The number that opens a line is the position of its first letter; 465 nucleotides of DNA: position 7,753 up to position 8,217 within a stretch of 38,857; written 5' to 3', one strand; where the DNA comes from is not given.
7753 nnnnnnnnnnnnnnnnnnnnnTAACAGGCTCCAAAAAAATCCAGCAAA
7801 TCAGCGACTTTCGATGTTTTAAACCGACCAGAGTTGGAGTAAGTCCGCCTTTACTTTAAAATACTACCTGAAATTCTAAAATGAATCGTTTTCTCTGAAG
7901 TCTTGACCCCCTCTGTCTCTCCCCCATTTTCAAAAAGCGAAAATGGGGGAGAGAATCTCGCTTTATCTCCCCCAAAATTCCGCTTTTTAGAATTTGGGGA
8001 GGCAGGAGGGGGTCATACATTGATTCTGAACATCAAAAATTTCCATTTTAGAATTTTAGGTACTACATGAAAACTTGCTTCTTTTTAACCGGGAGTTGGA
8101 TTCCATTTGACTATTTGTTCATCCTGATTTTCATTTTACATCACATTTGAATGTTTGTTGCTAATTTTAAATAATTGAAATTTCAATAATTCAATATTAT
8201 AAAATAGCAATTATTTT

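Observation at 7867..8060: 194-bp MITE with 5-bp target-site duplication in the peptidase / isomerase divergent promoter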

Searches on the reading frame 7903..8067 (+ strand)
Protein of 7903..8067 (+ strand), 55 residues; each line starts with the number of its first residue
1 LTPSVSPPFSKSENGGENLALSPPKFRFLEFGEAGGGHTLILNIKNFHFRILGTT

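Call 26: find_homologous_proteins(query=window:7903-8067:+, max_evalue=10)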
Query seq(55 aa) (55 aa): 4 proteins with E <= 10 among 5 candidates.
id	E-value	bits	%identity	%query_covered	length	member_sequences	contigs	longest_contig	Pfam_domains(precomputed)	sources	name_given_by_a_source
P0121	1.3e-15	74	74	96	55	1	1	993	-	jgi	-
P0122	4.1e-15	73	73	93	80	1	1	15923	-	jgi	-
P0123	8.8e-15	71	69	98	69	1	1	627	-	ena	-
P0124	1.3e-11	62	63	98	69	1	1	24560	-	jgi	-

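Call 27: find_encoding_contigs(protein=P0122, flank=8000, max_places=4)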
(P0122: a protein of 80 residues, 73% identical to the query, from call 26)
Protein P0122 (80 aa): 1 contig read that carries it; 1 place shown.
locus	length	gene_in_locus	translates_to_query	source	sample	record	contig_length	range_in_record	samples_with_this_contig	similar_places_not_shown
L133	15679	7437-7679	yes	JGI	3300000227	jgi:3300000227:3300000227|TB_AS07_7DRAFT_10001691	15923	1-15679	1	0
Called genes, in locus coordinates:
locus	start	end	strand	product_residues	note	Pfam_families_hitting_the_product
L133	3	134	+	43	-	?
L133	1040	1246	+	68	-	-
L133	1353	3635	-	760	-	-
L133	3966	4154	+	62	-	-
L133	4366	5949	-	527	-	PF00884:Sulfatase, PF01663:Phosphodiest, PF16347:SGSH_C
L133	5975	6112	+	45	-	-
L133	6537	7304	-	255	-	PF02348:CTP_transf_3, PF12804:NTP_transf_3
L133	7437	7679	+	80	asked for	-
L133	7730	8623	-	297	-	PF01261:AP_endonuc_2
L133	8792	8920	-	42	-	-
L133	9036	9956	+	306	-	PF04015:DUF362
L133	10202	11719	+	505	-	PF12801:Fer4_5, PF00037:Fer4 (faint), PF13183:Fer4_8 (faint), PF13187:Fer4_9 (faint), PF13484:Fer4_16 (faint), PF12801:Fer4_5 (weak), PF12838:Fer4_7 (weak), PF12837:Fer4_6 (weak), +3 more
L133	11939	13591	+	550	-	PF13581:HATPase_c_2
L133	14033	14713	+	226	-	PF01476:LysM (faint)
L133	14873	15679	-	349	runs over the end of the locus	?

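Call 28: find_encoding_contigs(protein=P0124, flank=8000, max_places=4)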
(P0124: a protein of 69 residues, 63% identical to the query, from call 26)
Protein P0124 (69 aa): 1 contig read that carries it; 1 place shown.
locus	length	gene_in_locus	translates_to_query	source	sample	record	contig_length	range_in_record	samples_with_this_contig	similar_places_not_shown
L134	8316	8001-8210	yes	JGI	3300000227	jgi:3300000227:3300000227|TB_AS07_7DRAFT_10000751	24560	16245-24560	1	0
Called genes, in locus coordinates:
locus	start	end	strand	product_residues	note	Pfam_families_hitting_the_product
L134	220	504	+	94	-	PF00166:Cpn10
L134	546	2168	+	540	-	PF00118:Cpn60_TCP1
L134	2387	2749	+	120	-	PF02152:FolB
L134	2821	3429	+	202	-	PF01712:dNK, PF02223:Thymidylate_kin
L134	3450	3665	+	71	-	-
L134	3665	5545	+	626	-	PF00664:ABC_membrane, PF00005:ABC_tran, PF13555:AAA_29 (faint), PF02463:SMC_N (weak)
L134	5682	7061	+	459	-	PF01590:GAF, PF13185:GAF_2, PF13492:GAF_3, PF08668:HDOD (faint), PF13487:HD_5, PF01966:HD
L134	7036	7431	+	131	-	PF01042:Ribonuc_L-PSP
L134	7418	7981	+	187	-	PF18935:DUF5683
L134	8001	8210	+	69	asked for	-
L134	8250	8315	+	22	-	?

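Call 29: find_encoding_contigs(protein=P0121, flank=2000, max_places=4)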
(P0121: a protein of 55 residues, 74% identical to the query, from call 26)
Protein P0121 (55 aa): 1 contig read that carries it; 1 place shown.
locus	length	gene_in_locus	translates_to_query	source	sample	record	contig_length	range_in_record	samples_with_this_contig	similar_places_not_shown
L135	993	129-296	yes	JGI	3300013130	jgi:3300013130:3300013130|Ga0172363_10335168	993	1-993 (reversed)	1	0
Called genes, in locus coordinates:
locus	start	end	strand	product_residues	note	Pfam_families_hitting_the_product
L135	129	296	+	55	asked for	-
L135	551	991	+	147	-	?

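Call 30: find_encoding_contigs(protein=P0123, flank=2000, max_places=4)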
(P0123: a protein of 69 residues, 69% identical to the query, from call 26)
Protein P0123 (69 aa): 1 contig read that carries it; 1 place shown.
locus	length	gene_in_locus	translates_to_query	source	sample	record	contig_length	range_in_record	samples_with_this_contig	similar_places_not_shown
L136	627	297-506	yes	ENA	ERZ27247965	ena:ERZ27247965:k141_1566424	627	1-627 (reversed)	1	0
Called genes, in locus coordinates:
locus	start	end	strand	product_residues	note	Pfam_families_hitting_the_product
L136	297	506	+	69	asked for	-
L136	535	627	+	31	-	?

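Call 79: list_cluster_members(proteins=[L134:546-2168:+, L133:4366-5949:-, L133:7730-8623:-])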
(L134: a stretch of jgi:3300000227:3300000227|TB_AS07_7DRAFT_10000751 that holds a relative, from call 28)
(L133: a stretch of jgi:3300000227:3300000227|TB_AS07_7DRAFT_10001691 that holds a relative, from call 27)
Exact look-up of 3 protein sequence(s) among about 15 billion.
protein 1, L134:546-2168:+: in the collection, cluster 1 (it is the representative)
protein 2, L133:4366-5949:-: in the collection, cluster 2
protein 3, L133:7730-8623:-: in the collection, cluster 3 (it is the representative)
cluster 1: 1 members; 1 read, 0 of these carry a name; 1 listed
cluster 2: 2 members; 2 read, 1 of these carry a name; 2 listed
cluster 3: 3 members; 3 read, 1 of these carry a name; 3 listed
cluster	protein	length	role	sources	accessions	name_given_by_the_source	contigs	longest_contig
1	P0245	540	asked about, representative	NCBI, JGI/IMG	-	-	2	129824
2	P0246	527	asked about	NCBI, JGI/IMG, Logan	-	-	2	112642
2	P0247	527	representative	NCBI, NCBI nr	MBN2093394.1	arylsulfatase [candidate division KSB1 bacterium]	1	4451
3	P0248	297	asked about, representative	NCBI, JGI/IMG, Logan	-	-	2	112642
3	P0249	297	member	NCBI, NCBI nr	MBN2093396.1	TIM barrel protein [candidate division KSB1 bacterium]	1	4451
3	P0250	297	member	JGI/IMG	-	-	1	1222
